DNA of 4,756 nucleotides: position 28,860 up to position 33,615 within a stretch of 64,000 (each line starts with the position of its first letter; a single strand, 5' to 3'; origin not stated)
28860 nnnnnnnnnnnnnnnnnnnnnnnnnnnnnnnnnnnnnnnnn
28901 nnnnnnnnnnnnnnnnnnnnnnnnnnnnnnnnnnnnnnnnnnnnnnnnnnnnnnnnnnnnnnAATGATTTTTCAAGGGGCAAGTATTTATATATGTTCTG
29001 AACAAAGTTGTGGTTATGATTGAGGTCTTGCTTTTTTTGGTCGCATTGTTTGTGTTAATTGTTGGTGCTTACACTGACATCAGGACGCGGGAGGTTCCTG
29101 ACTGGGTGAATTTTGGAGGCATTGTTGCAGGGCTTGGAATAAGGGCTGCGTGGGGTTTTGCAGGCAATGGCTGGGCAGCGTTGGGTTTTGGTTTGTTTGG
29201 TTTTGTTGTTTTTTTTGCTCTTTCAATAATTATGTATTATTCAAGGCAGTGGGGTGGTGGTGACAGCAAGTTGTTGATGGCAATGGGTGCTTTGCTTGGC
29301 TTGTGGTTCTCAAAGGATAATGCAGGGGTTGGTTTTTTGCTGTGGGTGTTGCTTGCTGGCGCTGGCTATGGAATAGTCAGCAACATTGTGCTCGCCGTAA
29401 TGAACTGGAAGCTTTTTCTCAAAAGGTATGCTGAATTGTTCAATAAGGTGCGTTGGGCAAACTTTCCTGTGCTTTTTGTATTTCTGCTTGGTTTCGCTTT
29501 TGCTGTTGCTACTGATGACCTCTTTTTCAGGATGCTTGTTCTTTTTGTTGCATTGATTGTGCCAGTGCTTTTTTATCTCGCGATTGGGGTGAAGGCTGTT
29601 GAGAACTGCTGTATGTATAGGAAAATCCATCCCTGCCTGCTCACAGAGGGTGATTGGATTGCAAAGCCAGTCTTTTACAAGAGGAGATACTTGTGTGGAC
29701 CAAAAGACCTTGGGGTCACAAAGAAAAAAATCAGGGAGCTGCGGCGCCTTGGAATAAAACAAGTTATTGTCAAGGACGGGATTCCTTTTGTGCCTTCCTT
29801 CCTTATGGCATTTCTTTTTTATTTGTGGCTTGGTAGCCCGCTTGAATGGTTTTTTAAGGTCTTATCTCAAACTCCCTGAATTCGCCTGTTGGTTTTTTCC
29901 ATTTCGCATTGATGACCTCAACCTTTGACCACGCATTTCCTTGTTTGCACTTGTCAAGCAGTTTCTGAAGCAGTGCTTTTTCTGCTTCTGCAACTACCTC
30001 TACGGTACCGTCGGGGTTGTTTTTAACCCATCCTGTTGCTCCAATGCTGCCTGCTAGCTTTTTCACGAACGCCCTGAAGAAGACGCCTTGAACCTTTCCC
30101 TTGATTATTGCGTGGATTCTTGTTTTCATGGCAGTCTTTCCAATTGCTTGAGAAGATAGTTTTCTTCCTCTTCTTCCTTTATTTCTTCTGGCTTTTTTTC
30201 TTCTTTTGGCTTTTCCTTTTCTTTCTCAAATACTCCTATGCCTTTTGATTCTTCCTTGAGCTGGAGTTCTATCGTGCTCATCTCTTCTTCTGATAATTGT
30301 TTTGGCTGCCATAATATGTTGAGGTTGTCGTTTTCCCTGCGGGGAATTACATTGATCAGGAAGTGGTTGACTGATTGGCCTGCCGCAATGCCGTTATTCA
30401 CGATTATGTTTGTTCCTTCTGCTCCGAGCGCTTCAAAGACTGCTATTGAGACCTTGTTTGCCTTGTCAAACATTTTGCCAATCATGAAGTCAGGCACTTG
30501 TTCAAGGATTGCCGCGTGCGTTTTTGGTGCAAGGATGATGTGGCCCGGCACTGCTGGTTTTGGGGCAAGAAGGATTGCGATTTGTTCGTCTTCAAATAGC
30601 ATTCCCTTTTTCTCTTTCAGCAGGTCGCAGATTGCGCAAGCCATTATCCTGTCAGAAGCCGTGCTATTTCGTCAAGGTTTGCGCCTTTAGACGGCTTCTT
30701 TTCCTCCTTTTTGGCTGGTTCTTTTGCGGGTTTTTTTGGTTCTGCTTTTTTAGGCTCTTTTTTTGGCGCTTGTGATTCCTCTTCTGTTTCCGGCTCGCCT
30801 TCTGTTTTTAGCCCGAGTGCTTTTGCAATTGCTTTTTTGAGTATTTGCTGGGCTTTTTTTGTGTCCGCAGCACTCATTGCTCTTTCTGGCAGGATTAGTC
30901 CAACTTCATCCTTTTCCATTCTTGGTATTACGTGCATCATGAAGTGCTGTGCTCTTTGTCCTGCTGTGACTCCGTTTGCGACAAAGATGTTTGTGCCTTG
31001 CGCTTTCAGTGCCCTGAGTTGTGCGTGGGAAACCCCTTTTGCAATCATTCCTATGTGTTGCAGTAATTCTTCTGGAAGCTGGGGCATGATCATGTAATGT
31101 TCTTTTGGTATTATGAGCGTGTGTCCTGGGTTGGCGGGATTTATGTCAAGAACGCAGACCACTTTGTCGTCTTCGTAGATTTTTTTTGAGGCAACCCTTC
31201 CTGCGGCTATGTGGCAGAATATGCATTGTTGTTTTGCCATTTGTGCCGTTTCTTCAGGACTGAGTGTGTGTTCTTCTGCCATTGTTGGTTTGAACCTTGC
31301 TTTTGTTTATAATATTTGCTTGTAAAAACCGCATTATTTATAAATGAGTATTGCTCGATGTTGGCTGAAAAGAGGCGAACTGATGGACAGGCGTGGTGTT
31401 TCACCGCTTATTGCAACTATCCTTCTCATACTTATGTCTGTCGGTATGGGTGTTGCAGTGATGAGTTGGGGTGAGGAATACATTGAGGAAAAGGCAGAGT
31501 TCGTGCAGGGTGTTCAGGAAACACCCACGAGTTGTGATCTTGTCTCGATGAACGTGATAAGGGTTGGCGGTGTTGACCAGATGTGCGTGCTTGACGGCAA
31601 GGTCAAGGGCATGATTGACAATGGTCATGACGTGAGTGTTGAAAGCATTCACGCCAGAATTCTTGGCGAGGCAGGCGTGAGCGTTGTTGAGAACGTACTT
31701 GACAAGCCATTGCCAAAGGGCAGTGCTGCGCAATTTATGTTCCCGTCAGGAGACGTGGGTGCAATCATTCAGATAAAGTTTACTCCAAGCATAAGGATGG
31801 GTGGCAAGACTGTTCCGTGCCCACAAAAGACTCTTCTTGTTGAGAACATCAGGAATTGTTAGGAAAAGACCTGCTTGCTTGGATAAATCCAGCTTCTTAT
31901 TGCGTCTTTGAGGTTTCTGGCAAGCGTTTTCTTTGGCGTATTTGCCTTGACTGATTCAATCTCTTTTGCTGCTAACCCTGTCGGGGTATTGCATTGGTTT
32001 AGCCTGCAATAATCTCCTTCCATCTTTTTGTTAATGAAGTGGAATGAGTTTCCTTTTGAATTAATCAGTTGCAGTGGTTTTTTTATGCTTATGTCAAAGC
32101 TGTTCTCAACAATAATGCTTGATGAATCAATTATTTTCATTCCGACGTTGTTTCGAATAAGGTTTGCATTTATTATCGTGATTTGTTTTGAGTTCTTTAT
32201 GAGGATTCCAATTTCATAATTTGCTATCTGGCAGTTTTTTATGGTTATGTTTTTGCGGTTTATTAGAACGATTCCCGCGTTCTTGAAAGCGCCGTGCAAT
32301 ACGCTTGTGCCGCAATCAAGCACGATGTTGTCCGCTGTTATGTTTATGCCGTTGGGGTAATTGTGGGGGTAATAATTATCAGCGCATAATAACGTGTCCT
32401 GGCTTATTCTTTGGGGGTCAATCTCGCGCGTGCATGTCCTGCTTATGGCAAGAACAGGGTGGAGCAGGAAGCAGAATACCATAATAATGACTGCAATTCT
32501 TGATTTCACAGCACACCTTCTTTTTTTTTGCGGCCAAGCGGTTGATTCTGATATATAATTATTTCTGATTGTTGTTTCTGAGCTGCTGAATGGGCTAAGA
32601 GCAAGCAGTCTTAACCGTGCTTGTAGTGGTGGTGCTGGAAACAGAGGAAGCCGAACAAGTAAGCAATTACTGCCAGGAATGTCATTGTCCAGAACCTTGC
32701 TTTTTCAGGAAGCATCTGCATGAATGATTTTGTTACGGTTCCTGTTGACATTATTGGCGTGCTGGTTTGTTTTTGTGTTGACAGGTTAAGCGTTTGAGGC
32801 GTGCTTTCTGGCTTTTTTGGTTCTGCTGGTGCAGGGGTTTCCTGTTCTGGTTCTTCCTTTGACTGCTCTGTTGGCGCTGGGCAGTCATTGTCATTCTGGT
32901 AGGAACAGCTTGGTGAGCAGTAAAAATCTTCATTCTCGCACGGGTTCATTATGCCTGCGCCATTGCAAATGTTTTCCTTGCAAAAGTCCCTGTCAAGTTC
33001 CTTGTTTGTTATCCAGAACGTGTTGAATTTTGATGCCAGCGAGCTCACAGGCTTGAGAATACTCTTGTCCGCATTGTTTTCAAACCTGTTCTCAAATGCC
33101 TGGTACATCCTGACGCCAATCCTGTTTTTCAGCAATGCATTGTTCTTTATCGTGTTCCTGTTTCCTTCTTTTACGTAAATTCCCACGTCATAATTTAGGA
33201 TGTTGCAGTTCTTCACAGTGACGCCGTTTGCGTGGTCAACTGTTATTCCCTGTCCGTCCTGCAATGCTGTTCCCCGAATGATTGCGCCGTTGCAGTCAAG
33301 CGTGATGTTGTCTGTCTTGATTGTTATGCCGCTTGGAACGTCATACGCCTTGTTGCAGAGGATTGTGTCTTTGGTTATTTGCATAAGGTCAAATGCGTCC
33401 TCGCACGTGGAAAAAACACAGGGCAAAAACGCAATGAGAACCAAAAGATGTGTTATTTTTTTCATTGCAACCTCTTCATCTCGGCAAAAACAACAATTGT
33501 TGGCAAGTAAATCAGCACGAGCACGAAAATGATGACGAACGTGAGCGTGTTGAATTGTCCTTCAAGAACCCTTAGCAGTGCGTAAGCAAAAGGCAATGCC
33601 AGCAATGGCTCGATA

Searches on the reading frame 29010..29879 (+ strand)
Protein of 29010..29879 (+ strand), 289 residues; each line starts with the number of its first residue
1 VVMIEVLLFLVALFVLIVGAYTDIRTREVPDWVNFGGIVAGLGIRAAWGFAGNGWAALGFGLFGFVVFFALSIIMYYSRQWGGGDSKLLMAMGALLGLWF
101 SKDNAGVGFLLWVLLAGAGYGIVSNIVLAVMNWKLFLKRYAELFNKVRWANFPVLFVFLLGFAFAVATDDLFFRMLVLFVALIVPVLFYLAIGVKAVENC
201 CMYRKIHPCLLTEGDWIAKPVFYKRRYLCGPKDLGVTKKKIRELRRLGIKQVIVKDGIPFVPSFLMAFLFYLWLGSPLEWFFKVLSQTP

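Call 72: search_protein_families(library=pfam, proteins=[window:29010-29879:+], max_evalue=0.001)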
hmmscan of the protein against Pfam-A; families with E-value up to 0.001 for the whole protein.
window:29010-29879:+ (289 aa): 1 family
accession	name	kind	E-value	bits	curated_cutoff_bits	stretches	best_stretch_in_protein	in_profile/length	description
PF01478.23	Peptidase_A24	-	1.9e-14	54.4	26.5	1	10-122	1-104/104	Type IV leader peptidase family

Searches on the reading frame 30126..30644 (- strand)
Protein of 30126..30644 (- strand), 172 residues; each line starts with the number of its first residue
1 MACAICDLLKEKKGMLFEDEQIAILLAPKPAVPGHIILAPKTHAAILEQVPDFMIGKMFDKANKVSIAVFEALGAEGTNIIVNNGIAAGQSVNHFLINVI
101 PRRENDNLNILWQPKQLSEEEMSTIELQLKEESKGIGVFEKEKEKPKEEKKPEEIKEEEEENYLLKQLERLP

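Call 72: search_protein_families(library=pfam, proteins=[window:30126-30644:-], max_evalue=0.001)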
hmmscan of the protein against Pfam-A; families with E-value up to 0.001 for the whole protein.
window:30126-30644:- (172 aa): 1 family
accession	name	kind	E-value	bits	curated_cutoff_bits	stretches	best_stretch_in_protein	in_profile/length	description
PF01230.28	HIT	-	1.4e-15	58.1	21.5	1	13-104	6-97/98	HIT domain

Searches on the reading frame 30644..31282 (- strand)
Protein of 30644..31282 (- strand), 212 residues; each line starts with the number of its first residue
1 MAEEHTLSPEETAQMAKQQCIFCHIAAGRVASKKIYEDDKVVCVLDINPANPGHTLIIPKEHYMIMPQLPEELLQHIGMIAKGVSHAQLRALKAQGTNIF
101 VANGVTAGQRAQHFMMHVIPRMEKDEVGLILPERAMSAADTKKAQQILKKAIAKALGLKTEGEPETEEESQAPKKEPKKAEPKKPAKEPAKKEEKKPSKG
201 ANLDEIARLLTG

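Call 72: search_protein_families(library=pfam, proteins=[window:30644-31282:-], max_evalue=0.001)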
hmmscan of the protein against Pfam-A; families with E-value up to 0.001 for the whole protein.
window:30644-31282:- (212 aa): 3 families
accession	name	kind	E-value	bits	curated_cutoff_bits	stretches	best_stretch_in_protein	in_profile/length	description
PF01230.28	HIT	-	8.5e-20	71.7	21.5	1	31-123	5-97/98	HIT domain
PF11969.13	DcpS_C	-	2.5e-13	50.9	24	1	19-120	1-101/114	Scavenger mRNA decapping enzyme C-term binding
PF04677.20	CwfJ_C_1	-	8.8e-05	22.8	21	1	14-120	8-108/122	Protein similar to CwfJ C-terminus 1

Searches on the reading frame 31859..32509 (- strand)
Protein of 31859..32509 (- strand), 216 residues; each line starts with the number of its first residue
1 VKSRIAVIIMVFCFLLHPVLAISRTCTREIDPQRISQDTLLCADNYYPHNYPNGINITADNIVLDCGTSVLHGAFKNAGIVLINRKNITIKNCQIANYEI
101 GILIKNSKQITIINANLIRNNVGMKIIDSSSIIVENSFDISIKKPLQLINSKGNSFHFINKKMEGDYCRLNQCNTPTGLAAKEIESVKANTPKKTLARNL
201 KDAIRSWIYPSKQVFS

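Call 72: search_protein_families(library=pfam, proteins=[window:31859-32509:-], max_evalue=0.001)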
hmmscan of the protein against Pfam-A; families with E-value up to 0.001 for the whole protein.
window:31859-32509:- (216 aa): 2 families
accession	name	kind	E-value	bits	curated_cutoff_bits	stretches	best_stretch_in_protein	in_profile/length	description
PF05048.19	NosD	-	0.00012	22.1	23.6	1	68-138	105-169/212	Periplasmic copper-binding protein (NosD)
PF16318.11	DUF4957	-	0.00069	19.9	30.8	1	57-134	44-122/142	Domain of unknown function (DUF4957)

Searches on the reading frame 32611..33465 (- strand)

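Call 72: search_protein_families(library=pfam, proteins=[window:32611-33465:-], max_evalue=0.001)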
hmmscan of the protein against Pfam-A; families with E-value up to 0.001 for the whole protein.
window:32611-33465:- (284 aa): 2 families
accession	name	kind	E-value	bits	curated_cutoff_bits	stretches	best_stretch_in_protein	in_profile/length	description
PF05048.19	NosD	-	2.7e-10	40.5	23.6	1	31-131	25-167/212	Periplasmic copper-binding protein (NosD)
PF13229.12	Beta_helix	-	2.4e-08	34.2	25.9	1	58-131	30-108/158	Right handed beta helix region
